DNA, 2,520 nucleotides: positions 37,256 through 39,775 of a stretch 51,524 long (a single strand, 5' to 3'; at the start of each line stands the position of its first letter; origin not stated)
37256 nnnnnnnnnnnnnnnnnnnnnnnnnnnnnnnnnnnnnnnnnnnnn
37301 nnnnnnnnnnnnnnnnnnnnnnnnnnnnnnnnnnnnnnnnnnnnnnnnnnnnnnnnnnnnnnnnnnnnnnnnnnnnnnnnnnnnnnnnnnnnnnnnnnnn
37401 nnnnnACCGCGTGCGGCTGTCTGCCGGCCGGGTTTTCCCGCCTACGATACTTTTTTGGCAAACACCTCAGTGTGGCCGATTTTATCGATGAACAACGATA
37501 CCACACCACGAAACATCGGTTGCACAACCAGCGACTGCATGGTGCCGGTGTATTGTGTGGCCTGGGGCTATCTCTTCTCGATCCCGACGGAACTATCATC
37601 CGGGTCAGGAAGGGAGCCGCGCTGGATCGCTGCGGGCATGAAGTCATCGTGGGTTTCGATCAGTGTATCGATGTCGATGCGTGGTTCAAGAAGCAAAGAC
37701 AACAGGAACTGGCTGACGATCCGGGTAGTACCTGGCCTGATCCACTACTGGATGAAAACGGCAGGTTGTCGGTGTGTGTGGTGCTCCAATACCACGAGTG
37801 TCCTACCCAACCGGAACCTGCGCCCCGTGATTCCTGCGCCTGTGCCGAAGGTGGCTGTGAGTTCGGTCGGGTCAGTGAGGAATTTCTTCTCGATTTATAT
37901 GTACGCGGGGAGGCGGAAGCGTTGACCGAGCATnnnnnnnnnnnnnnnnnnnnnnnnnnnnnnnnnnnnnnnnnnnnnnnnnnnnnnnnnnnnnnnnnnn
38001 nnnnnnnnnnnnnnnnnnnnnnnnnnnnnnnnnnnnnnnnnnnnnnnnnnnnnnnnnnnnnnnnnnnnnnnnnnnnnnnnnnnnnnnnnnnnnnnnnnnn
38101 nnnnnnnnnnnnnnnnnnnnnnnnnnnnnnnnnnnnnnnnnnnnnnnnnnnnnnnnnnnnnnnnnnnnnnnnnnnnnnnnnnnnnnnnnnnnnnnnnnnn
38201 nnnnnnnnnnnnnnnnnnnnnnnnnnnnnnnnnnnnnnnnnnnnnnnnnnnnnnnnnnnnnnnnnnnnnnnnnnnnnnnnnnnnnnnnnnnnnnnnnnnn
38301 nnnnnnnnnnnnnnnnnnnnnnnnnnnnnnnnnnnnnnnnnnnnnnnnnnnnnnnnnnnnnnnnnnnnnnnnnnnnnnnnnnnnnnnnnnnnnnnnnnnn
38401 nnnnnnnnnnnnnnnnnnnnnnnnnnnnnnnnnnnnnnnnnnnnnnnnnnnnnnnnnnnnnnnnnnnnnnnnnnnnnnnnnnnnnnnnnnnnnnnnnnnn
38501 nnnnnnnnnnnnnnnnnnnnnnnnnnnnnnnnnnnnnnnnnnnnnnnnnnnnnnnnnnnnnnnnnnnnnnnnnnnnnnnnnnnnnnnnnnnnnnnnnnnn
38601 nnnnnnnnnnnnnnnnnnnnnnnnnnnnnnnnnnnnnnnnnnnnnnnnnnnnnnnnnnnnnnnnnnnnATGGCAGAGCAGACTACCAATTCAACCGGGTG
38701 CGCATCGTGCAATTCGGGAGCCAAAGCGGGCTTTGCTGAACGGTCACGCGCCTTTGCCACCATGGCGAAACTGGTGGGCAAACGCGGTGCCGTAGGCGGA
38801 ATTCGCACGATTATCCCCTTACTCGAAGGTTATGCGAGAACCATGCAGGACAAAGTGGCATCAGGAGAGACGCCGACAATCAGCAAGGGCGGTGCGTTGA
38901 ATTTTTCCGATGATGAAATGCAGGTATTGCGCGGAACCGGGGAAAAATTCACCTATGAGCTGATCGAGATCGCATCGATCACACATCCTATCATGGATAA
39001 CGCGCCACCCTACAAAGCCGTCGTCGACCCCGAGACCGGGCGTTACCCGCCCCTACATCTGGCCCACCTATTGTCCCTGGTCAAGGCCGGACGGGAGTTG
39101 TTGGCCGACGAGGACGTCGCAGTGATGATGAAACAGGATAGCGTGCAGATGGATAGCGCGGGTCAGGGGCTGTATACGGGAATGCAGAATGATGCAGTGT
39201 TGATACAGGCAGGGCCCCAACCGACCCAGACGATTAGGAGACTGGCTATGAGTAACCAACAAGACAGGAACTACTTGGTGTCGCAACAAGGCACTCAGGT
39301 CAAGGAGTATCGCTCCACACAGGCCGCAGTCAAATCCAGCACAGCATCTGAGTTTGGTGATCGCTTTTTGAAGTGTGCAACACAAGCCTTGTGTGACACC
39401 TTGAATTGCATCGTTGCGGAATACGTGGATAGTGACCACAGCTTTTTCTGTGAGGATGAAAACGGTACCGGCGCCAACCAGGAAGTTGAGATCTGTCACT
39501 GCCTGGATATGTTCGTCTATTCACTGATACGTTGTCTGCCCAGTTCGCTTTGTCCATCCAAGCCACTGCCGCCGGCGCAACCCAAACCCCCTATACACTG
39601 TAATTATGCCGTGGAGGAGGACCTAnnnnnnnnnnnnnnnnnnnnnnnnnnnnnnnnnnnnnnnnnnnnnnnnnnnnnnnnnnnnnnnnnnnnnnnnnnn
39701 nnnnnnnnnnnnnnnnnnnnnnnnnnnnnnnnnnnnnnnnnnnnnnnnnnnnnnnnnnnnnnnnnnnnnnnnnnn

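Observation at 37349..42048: Paralogous pair sharing a Cys-containing N-terminal domain, flanking a Cys-rich protein, in the position of a tail fibre module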

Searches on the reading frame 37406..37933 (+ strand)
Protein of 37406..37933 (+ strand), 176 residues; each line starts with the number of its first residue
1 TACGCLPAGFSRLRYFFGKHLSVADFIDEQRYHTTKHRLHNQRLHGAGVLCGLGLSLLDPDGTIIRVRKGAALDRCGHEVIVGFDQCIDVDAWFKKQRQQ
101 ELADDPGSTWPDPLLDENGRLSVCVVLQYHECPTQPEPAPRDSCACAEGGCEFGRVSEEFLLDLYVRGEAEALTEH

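Call 47: find_homologous_proteins(query=A3, max_evalue=0.001)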
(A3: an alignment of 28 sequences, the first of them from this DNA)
Query A3 (28 sequences) (176 aa, profile of the alignment): 20 proteins with E <= 0.001 among 8000 candidates.
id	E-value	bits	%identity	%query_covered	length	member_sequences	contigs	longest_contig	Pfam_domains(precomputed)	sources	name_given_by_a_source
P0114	2.1e-65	238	58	97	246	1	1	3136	-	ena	-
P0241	4.9e-64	233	34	91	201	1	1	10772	-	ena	-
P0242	5.7e-64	233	32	91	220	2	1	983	-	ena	-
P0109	2.7e-60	221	60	93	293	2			-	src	-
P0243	3.5e-58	214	35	90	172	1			-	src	-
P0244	1.6e-53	199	29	81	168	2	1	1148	-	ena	-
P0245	4.2e-47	178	33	88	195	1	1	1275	-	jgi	jgi:hypothetical protein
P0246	6.9e-43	164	-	-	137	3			-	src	-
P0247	1.1e-41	161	40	46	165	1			-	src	-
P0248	3.5e-40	156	25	74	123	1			-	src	-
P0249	8.0e-40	154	41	45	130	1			-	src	-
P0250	1.0e-38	151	-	-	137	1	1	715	-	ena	-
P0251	2.7e-26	110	35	85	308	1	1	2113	-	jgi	jgi:hypothetical protein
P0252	6.8e-25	106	35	34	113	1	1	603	-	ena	-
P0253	4.0e-24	103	-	-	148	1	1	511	-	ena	-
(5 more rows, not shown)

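Call 61: search_protein_representatives(alignment_id=A3)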
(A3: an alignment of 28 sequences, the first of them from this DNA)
Query: 28 sequences, 176 profile positions. Proteins with E-value up to 0.001 (for the whole library): 11915; up to 1e-10: 6496; up to 1e-30: 299. The best 150 are listed.
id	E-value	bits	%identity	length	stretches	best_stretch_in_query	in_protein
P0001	4.0e-70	251.4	-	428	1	2-174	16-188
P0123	5.9e-66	237.8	-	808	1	1-175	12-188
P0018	1.8e-64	233.0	-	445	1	2-174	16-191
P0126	3.2e-64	232.1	-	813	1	1-175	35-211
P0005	5.3e-64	231.5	-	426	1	2-172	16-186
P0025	1.2e-63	230.3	-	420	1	2-173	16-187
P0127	3.7e-63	228.7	-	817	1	1-175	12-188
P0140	8.4e-63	227.5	-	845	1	2-174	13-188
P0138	1.4e-62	226.8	-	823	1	1-174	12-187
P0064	3.2e-62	225.6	-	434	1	2-165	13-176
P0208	4.9e-62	225.1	-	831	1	1-174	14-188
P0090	5.1e-62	225.0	-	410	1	2-173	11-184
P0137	5.2e-62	225.0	-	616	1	1-172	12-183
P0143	8.8e-62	224.2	-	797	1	1-172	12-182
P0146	8.8e-62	224.2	-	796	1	1-168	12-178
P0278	4.3e-50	186.1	-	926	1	1-172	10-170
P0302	2.1e-45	170.9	-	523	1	7-172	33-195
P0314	2.2e-42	161.1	-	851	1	5-171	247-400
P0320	2.0e-41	157.9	-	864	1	6-173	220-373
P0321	2.3e-41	157.7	-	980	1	4-172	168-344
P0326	1.1e-40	155.5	-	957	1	6-171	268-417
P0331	1.2e-39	152.1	-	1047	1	7-172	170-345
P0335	1.0e-38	149.1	-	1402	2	11-171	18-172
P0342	3.6e-38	147.3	-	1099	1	7-174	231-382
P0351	1.4e-37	145.4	-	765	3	7-171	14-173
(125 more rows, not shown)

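Call 62: search_protein_families(library=ncbifam, proteins=[P0314, P0320, P0321, P0326, P0331, P0335, P0342, P0351, P0302, P0278], max_evalue=0.001)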
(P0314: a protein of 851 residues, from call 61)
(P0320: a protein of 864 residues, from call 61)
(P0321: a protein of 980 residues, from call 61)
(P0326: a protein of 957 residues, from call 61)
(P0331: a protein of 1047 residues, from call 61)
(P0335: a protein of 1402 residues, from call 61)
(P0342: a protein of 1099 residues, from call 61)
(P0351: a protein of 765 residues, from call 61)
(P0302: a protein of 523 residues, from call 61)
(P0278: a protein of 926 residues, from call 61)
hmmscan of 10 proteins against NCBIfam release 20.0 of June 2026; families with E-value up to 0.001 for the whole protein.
P0314 (851 aa): 1 family
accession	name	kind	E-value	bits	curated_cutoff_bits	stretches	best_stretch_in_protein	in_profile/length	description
NF053767.1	CIS13_fam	equivalog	1.4e-09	37.7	370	1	253-391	5-132/392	CIS13 family contractile injection system protein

P0320 (864 aa): 1 family
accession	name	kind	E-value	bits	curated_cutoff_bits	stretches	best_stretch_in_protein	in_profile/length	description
NF053767.1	CIS13_fam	equivalog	7.4e-11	41.9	370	1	226-363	6-133/392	CIS13 family contractile injection system protein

P0321 (980 aa): 1 family
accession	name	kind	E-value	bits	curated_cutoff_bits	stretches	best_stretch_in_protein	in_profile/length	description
NF053767.1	CIS13_fam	equivalog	7.3e-09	35.3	370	1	176-246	6-82/392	CIS13 family contractile injection system protein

P0326 (957 aa): 1 family
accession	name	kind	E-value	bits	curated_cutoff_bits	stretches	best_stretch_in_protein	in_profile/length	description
NF053767.1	CIS13_fam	equivalog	3.6e-09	36.3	370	1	274-408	6-132/392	CIS13 family contractile injection system protein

P0331 (1047 aa): 1 family
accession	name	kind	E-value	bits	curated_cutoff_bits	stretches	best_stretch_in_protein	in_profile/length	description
NF053767.1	CIS13_fam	equivalog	2.9e-09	36.6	370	1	175-250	6-87/392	CIS13 family contractile injection system protein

P0335 (1402 aa): 1 family
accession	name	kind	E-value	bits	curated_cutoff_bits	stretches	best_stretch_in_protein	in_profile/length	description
NF053767.1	CIS13_fam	equivalog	1.6e-20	73.7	370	2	33-214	20-179/392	CIS13 family contractile injection system protein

P0342 (1099 aa): 1 family
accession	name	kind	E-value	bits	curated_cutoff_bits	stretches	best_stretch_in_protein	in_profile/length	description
NF053767.1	CIS13_fam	equivalog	1.1e-10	41.3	370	1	236-371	6-133/392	CIS13 family contractile injection system protein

P0351 (765 aa): 1 family
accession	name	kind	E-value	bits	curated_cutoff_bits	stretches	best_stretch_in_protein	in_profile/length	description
NF053767.1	CIS13_fam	equivalog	2.3e-27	96.2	370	2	396-543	3-144/392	CIS13 family contractile injection system protein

P0302 (523 aa): 1 family
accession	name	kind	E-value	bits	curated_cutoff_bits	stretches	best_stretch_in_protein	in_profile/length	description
NF053767.1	CIS13_fam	equivalog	6.4e-08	32.2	370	1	35-187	3-134/392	CIS13 family contractile injection system protein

P0278 (926 aa): 1 family
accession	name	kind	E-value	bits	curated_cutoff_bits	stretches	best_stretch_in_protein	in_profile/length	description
NF053767.1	CIS13_fam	equivalog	1.8e-13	50.5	370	1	20-206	5-178/392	CIS13 family contractile injection system protein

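Call 63: search_protein_families(library=pfam, proteins=[P0314, P0320, P0321, P0326, P0331, P0335, P0342, P0351, P0302, P0278], max_evalue=0.001)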
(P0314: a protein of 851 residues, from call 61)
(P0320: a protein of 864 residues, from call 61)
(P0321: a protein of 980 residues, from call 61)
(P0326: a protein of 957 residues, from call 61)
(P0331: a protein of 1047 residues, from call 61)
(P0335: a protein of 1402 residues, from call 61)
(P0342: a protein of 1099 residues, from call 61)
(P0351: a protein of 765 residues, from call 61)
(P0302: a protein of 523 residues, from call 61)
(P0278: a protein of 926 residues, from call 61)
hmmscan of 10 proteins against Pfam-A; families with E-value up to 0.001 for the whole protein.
P0314 (851 aa): 0 families

P0320 (864 aa): 0 families

P0321 (980 aa): 0 families

P0326 (957 aa): 0 families

P0331 (1047 aa): 0 families

P0335 (1402 aa): 0 families

P0342 (1099 aa): 0 families

P0351 (765 aa): 0 families

P0302 (523 aa): 0 families

P0278 (926 aa): 0 families

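Call 64: list_cluster_members(proteins=[P0351, P0335, P0278, P0314, P0321, P0331, P0342, P0018, P0206, P0302])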
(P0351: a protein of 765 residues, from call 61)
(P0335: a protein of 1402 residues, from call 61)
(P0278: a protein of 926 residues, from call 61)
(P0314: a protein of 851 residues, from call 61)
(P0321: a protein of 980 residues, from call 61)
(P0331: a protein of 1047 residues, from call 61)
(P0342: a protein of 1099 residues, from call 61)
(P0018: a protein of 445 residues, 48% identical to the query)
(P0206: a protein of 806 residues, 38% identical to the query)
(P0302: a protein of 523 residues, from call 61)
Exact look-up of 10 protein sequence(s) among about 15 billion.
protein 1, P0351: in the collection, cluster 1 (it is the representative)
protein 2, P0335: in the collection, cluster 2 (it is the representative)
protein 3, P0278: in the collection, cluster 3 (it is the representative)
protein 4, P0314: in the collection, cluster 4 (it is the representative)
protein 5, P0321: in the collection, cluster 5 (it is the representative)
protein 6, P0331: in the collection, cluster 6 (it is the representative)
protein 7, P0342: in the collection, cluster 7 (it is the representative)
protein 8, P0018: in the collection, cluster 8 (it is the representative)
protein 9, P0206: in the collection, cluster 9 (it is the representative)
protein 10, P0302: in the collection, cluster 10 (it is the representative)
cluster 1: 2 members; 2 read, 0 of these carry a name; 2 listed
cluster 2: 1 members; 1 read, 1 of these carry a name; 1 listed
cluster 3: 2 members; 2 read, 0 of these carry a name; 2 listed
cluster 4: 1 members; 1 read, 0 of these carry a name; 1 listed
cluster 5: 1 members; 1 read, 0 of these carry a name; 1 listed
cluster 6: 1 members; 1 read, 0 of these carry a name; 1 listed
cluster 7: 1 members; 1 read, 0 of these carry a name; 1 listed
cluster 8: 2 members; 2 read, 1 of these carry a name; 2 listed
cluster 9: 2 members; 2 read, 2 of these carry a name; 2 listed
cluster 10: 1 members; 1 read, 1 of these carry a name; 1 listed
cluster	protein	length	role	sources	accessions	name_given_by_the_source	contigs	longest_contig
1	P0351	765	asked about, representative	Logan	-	-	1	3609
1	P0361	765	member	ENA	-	-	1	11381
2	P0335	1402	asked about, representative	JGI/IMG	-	hypothetical protein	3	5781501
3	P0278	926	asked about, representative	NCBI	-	-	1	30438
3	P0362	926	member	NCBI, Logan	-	-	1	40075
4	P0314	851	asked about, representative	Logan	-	-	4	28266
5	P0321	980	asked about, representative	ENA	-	-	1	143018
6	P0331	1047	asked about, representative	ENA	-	-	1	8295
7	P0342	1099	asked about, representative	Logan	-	-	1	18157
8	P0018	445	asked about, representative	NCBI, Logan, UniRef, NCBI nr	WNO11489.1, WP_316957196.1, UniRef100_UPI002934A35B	hypothetical protein [Teredinibacter sp. KSP-S5-2] | hypothetical protein n=1 Tax=Teredinibacter sp. KSP-S5-2 TaxID=3034506 RepID=UPI002934A35B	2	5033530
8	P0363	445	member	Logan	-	-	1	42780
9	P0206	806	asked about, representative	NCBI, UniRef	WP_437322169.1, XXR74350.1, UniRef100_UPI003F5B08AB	hypothetical protein [Sorangium sp. So ce394] | hypothetical protein n=1 Tax=Sorangium sp. So ce394 TaxID=3133310 RepID=UPI003F5B08AB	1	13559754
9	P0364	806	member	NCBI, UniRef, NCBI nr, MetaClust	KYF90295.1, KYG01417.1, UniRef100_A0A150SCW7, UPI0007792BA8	hypothetical protein BE20_53105 [Sorangium cellulosum] | Uncharacterized protein n=1 Tax=Sorangium cellulosum TaxID=56 RepID=A0A150SCW7_SORCE | hypothetical protein BE18_50615 [Sorangium cellulosum]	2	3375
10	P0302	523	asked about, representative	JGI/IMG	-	hypothetical protein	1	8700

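Call 101: search_solved_structures(query=A3, max_evalue=10)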
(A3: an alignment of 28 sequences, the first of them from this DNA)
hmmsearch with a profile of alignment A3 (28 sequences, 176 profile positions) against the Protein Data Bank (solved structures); distinct sequences matched with E-value up to 10: 24.
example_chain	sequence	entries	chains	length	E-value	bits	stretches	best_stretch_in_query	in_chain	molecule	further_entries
9wt0_a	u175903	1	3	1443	0.0079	19.2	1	19-78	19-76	PKD domain-containing protein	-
7b5h_AA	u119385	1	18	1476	0.026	17.5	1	19-77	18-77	All3314 protein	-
3l54_A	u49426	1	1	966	0.27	14.2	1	35-115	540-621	Phosphatidylinositol-4,5-bisphosphate 3-kinase catalytic subunit gamma isoform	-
6xrl_A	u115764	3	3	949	0.29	14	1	35-115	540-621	Phosphatidylinositol 4,5-bisphosphate 3-kinase catalytic subunit gamma isoform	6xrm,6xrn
3ene_A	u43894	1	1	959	0.3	14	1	35-115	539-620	Phosphatidylinositol-4,5-bisphosphate 3-kinase catalytic subunit gamma isoform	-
3nzs_A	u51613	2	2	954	0.3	14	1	35-115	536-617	Phosphatidylinositol-4,5-bisphosphate 3-kinase catalytic subunit gamma isoform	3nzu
1he8_A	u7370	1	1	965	0.3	14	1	35-115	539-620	PHOSPHATIDYLINOSITOL 3-KINASE CATALYTIC SUBUNIT, GAMMA ISOFORM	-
1e8y_A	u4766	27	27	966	0.3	14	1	35-115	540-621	PHOSPHATIDYLINOSITOL 3-KINASE CATALYTIC SUBUNIT | Phosphatidylinositol-4,5-bisphosphate 3-kinase catalytic subunit, gamma isoform | PHOSPHATIDYLINOSITOL-4,5-BIS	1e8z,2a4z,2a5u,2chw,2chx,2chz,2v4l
4dk5_A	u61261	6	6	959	0.3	14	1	35-115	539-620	Phosphatidylinositol-4,5-bisphosphate 3-kinase catalytic subunit gamma isoform | Phosphatidylinositol 4,5-bisphosphate 3-kinase catalytic subunit gamma isoform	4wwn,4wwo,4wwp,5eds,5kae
3dbs_A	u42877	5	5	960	0.3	14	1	35-115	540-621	Phosphatidylinositol-4,5-bisphosphate 3-kinase catalytic subunit gamma isoform | Phosphatidylinositol 4,5-bisphosphate 3-kinase catalytic subunit gamma isoform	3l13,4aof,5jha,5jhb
3qaq_A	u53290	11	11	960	0.3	14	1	35-115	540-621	Phosphatidylinositol-4,5-bisphosphate 3-kinase catalytic subunit gamma isoform | Phosphatidylinositol 4,5-bisphosphate 3-kinase catalytic subunit gamma isoform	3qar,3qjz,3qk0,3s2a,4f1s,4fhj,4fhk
5g55_A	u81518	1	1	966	0.3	14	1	35-115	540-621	PHOSPHATIDYLINOSITOL 4,5-BISPHOSPHATE 3-KINASE CATALYTIC SUBUNIT GAMMA ISOFORM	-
3csf_A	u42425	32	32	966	0.3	14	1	35-115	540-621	Phosphatidylinositol-4,5-bisphosphate 3-kinase catalytic subunit gamma isoform | Phosphatidylinositol 4,5-bisphosphate 3-kinase catalytic subunit gamma isoform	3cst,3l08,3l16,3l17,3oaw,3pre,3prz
3apc_A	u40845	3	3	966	0.3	14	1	35-115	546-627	Phosphatidylinositol-4,5-bisphosphate 3-kinase catalytic subunit gamma isoform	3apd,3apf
4ezj_A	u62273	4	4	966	0.3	14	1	35-115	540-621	Phosphatidylinositol 4,5-bisphosphate 3-kinase catalytic subunit gamma isoform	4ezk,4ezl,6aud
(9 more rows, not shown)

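Call 102: search_solved_structures(query=A3, max_evalue=0.1, show_alignments=2)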
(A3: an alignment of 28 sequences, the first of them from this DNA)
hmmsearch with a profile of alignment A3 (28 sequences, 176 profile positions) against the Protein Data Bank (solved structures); distinct sequences matched with E-value up to 0.1: 2.
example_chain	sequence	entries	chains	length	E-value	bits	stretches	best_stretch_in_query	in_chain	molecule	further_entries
9wt0_a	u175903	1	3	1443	0.0079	19.2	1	19-78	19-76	PKD domain-containing protein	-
7b5h_AA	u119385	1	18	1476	0.026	17.5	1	19-77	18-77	All3314 protein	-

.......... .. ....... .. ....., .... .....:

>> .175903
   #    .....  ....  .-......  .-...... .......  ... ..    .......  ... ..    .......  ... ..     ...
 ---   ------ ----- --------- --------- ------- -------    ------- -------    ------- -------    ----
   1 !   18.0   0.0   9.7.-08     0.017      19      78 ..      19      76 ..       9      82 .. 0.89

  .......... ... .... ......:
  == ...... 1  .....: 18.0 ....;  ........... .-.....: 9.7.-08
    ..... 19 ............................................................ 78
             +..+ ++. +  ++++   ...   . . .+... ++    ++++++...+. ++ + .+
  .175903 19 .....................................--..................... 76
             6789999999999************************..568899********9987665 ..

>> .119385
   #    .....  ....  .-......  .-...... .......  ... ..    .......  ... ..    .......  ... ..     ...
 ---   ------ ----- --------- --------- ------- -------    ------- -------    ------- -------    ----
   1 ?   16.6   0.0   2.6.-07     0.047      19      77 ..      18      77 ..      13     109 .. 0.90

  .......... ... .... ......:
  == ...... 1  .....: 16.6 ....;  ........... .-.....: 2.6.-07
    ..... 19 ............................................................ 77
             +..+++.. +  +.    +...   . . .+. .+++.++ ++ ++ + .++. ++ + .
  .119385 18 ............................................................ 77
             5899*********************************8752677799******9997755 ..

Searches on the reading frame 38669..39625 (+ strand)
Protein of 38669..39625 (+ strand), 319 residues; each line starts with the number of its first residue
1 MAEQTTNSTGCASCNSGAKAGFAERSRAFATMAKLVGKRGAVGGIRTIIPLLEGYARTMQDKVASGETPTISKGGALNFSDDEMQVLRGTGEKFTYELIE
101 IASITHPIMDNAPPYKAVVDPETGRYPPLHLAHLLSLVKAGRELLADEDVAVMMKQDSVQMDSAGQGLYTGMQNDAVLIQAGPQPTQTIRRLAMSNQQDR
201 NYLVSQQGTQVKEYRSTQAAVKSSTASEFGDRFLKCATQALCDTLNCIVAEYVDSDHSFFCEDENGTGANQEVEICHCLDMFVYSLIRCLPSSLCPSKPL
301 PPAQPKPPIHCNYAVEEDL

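Call 4: search_protein_families(library=pfam, proteins=[window:38669-39625:+], max_evalue=0.1)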
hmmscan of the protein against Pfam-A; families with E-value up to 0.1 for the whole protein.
window:38669-39625:+ (319 aa): 0 families

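Call 9: search_solved_structures(query=window:38669-39625:+, max_evalue=10)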
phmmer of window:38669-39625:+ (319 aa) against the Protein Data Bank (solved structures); distinct sequences matched with E-value up to 10: 2.
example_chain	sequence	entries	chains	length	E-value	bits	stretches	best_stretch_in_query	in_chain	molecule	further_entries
9v1j_sh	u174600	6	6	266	0.21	14.1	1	119-207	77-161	40S ribosomal protein S6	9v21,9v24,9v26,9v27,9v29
8rk3_U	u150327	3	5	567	0.33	13.4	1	64-130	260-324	Virion structural protein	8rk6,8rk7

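Call 33: search_protein_families(library=ncbifam, proteins=[window:38669-39625:+], max_evalue=0.1)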
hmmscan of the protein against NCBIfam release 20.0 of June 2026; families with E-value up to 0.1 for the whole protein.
window:38669-39625:+ (319 aa): 0 families

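Call 34: search_protein_families(library=phrogs, proteins=[window:38669-39625:+], max_evalue=0.1)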
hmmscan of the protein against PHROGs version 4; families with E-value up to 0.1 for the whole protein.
window:38669-39625:+ (319 aa): 0 families

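Call 100: search_solved_structures(query=A5, max_evalue=10)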
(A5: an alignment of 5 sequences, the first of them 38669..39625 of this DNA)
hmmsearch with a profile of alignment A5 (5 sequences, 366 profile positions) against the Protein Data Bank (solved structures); distinct sequences matched with E-value up to 10: 3.
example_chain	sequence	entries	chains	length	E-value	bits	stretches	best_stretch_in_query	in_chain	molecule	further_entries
1e9m_A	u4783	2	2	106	0.87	11.9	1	237-268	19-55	FERREDOXIN VI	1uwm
5ux2_A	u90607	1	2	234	1.2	11.5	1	34-77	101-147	Aldehyde decarbonylase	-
2lf0_A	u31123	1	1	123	1.3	11.4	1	134-207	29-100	Uncharacterized protein yibL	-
